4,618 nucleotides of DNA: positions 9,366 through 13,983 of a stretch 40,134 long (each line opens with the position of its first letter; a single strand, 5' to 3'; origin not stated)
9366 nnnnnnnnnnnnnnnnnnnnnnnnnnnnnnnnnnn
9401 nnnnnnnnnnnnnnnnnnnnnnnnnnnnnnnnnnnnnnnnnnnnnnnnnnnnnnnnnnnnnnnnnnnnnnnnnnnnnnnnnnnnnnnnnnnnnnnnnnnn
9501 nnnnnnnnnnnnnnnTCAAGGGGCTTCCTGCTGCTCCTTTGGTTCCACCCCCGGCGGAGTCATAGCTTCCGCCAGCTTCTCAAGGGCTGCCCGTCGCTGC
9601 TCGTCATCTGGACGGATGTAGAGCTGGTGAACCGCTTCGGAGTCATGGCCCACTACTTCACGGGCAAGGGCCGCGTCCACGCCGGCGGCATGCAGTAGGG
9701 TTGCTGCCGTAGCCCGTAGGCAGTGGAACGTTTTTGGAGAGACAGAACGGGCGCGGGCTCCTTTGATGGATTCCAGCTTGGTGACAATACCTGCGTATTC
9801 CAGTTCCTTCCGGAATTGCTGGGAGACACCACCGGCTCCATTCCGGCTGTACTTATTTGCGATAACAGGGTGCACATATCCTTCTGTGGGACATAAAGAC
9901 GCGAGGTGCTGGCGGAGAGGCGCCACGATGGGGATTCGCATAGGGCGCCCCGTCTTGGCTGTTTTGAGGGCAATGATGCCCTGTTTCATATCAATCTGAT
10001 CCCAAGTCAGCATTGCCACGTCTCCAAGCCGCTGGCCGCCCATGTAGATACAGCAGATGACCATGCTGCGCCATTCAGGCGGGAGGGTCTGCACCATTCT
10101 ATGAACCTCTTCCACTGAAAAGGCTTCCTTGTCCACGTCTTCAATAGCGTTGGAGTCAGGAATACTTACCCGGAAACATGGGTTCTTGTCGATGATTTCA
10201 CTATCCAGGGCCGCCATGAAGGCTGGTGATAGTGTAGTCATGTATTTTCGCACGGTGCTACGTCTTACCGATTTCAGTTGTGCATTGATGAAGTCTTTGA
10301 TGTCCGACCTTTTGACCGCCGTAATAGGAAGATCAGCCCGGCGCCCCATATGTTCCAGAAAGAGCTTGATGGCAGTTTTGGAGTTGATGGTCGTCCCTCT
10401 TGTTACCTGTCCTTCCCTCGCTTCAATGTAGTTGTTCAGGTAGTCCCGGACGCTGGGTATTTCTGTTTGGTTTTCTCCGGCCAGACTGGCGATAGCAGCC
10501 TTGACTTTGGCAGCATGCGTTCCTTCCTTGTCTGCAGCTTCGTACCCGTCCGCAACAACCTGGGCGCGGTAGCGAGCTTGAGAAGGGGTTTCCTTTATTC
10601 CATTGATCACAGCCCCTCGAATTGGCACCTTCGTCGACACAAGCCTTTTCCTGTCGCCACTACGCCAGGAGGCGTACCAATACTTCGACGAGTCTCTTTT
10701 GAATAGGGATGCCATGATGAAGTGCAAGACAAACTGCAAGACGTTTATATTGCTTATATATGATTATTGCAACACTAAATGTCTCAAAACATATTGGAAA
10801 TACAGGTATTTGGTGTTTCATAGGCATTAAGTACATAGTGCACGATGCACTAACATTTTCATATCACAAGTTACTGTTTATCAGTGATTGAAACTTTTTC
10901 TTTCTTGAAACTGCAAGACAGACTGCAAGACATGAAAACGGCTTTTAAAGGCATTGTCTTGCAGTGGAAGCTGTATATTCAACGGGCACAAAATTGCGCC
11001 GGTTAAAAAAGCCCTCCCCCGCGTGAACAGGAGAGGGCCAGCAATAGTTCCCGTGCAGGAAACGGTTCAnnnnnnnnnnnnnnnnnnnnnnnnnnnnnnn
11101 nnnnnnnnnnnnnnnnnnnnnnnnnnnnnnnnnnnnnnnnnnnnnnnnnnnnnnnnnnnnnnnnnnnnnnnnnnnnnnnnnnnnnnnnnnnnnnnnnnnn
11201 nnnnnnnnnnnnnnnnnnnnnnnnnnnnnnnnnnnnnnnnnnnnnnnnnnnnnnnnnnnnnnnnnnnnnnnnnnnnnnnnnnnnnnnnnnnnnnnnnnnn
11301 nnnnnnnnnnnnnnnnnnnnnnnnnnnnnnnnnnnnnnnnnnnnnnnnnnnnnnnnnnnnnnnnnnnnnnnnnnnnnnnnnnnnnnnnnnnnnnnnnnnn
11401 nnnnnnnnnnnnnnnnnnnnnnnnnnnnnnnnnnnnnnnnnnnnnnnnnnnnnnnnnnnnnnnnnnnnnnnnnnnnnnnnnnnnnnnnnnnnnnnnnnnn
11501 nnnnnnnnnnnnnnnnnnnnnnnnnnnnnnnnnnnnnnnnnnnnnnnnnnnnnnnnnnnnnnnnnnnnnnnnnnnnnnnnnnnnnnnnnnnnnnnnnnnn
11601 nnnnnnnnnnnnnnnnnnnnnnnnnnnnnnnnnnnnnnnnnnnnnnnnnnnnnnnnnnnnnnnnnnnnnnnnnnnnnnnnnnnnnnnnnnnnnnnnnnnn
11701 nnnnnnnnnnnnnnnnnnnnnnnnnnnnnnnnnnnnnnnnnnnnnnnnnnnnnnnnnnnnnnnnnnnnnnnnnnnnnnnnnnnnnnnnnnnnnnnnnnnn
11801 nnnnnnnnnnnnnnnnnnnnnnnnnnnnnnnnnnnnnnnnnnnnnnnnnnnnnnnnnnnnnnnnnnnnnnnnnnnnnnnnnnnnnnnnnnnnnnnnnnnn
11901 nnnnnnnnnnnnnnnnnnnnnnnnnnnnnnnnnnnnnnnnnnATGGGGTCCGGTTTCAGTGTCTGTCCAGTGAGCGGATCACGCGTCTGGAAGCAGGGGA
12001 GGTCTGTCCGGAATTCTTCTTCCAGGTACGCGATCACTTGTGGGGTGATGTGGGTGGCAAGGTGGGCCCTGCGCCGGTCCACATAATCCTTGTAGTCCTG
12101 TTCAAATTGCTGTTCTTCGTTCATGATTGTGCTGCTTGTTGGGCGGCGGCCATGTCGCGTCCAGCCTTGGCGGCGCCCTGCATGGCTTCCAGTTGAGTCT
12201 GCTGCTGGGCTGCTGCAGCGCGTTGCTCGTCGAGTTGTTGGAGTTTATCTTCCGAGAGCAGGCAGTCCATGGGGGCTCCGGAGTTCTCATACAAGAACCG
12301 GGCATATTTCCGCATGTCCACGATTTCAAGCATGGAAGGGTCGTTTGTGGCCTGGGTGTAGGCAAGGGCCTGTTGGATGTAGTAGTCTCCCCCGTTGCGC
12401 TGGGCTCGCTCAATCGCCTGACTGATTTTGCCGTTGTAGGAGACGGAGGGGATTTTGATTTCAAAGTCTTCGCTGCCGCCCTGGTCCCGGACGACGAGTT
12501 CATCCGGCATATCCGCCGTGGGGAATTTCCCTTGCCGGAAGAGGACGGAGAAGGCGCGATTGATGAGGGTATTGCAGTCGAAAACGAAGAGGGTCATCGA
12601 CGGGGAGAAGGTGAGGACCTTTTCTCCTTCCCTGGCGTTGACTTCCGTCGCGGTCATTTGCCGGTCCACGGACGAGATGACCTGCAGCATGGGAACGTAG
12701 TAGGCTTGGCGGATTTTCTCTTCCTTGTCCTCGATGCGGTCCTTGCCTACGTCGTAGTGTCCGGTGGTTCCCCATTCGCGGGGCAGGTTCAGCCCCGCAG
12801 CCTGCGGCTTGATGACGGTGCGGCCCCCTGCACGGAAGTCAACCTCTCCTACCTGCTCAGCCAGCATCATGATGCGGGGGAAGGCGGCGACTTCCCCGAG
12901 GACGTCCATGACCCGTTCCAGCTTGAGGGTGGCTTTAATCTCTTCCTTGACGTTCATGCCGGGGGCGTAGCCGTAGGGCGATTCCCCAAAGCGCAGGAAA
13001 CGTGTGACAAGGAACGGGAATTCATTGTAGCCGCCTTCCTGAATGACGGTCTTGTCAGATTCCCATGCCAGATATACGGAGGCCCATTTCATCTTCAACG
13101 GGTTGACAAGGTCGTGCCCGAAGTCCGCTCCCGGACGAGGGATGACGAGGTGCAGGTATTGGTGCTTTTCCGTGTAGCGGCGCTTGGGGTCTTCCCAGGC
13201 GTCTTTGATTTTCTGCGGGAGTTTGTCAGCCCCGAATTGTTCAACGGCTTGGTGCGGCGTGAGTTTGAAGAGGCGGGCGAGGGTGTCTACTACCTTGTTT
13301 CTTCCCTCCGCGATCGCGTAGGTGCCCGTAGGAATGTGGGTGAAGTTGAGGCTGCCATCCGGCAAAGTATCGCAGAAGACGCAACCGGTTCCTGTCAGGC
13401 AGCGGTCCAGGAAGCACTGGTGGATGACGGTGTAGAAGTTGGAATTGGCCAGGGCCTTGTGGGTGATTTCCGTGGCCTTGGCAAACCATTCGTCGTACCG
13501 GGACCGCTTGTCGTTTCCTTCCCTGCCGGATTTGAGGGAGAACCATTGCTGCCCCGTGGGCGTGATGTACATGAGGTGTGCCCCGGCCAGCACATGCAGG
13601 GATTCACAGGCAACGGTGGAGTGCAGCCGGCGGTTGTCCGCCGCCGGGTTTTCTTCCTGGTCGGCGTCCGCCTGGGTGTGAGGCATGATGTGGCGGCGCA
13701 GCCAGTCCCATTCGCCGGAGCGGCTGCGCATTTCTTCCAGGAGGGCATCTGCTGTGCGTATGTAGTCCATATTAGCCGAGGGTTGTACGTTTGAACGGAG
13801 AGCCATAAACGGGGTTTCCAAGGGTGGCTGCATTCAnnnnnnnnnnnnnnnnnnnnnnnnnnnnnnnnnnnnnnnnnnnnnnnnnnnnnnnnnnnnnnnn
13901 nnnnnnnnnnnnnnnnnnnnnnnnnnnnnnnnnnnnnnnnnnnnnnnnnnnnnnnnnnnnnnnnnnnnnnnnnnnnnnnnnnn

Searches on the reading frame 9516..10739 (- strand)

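Call 15: search_protein_families(library=pfam, proteins=[window:9516-10739:-], max_evalue=0.01)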
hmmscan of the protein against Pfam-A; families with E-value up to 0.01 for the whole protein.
window:9516-10739:- (407 aa): 2 families
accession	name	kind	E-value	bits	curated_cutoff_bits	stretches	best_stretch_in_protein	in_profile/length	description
PF00589.27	Phage_integrase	-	4.8e-15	56.2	27.1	1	210-380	6-171/172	Phage integrase family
PF13102.12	Phage_int_SAM_5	-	3e-08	34.4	22.3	1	97-190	2-97/98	Phage integrase SAM-like domain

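Call 16: search_protein_families(library=phrogs, proteins=[window:9516-10739:-], max_evalue=0.01)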
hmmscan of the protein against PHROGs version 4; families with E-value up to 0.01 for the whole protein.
window:9516-10739:- (407 aa): 6 families
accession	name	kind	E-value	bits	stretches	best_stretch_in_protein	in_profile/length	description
phrog_1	-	integration and excision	5.2e-46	159.1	1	13-394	116-452/611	integrase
phrog_216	-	integration and excision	2.8e-25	90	1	159-391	11-238/301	integrase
phrog_7244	-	integration and excision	6.8e-08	33.1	1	109-271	88-243/263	integrase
phrog_17497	-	unknown function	1.8e-06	29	1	329-393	51-116/133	-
phrog_7685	-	integration and excision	0.0014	19.3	1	333-391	178-237/240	integrase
phrog_37709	-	unknown function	0.0097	16.9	0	178-255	37-108/116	-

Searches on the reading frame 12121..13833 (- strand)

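Call 7: search_protein_families(library=phrogs, proteins=[window:12121-13833:-], max_evalue=0.001)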
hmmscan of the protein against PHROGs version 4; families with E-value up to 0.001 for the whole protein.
window:12121-13833:- (570 aa): 4 families
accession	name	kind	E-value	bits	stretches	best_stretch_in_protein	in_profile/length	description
phrog_332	-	connector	1.1e-79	269.4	1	38-567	28-547/560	head-tail adaptor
phrog_21528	-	unknown function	3.8e-29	102.8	1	25-233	7-216/224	-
phrog_21643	-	unknown function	3e-22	80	1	328-567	31-254/268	-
phrog_449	-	connector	6.6e-09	35.8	1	485-566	432-516/520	head-tail adaptor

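Call 8: search_protein_families(library=pfam, proteins=[window:12121-13833:-], max_evalue=0.001)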
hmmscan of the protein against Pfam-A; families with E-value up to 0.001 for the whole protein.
window:12121-13833:- (570 aa): 1 family
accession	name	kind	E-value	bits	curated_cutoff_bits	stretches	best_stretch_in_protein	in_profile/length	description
PF12236.14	Head-tail_con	-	1.4e-91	307.8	27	1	26-523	6-487/489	Bacteriophage head to tail connecting protein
